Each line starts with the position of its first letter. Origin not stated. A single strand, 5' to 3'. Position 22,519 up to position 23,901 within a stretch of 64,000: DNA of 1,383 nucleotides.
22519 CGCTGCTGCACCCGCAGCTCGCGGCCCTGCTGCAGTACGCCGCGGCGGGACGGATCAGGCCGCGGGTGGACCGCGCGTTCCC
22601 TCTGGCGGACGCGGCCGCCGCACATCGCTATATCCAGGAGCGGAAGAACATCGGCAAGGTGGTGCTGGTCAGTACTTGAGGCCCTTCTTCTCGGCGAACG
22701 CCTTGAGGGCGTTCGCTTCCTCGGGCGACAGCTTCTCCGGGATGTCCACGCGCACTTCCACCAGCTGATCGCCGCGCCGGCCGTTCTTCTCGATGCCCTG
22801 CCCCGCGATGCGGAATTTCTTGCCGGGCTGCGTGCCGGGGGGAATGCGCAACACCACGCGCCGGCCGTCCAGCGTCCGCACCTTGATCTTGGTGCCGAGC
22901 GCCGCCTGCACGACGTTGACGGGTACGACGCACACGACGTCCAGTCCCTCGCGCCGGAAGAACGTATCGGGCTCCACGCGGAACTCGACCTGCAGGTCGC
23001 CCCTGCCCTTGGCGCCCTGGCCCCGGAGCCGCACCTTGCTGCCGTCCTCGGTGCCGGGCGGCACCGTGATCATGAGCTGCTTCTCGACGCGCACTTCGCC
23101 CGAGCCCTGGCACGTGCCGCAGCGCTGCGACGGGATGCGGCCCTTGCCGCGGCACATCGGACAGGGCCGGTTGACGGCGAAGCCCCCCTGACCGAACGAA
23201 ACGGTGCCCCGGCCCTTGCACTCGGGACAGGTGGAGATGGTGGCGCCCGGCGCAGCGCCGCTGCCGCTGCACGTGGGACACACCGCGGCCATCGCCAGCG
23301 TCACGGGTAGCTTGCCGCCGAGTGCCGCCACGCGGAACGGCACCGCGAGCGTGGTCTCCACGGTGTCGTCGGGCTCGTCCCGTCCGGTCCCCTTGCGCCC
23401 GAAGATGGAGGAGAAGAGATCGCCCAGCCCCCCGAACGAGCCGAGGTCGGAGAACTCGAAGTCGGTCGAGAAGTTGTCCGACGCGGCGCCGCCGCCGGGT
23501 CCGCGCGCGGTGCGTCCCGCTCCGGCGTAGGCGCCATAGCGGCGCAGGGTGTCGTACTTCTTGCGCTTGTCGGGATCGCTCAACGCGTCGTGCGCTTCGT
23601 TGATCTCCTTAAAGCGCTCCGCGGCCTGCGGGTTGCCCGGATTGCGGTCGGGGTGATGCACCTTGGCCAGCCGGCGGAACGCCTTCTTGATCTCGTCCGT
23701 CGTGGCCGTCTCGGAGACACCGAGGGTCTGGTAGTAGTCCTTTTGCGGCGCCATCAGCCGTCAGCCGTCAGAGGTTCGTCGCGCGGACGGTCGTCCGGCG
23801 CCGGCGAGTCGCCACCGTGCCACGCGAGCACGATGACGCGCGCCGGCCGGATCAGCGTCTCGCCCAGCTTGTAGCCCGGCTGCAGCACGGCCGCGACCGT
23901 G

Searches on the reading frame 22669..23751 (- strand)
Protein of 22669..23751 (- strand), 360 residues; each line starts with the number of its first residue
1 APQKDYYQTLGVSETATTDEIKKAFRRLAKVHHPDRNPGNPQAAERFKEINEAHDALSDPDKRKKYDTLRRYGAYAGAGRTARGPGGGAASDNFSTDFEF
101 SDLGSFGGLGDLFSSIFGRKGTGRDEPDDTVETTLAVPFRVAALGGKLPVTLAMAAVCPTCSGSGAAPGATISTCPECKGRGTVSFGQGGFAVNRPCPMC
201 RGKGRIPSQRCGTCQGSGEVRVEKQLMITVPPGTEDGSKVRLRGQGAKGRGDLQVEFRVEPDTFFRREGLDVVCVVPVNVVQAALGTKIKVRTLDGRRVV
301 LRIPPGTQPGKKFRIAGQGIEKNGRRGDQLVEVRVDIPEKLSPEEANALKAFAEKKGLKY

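Call 8: search_protein_families(library=pfam, proteins=[window:22669-23751:-])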
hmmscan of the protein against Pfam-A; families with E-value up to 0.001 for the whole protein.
window:22669-23751:- (360 aa): 5 families
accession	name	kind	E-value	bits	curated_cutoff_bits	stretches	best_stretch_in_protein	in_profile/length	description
PF01556.23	DnaJ_C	-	7e-37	127.2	26.6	1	132-338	2-152/152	DnaJ C terminal domain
PF00226.36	DnaJ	-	1.2e-27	96.2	27.8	1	5-67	1-63/63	DnaJ domain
PF00684.25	DnaJ_CXXCXGXG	-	5.3e-12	46.3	32.7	1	158-218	1-65/65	DnaJ central domain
PF15777.11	Anti-TRAP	-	0.00017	21.9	32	0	157-189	12-47/59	Tryptophan RNA-binding attenuator protein inhibitory protein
PF17302.8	DUF5351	-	0.00083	20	27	0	175-205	1-28/29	Family of unknown function (DUF5351)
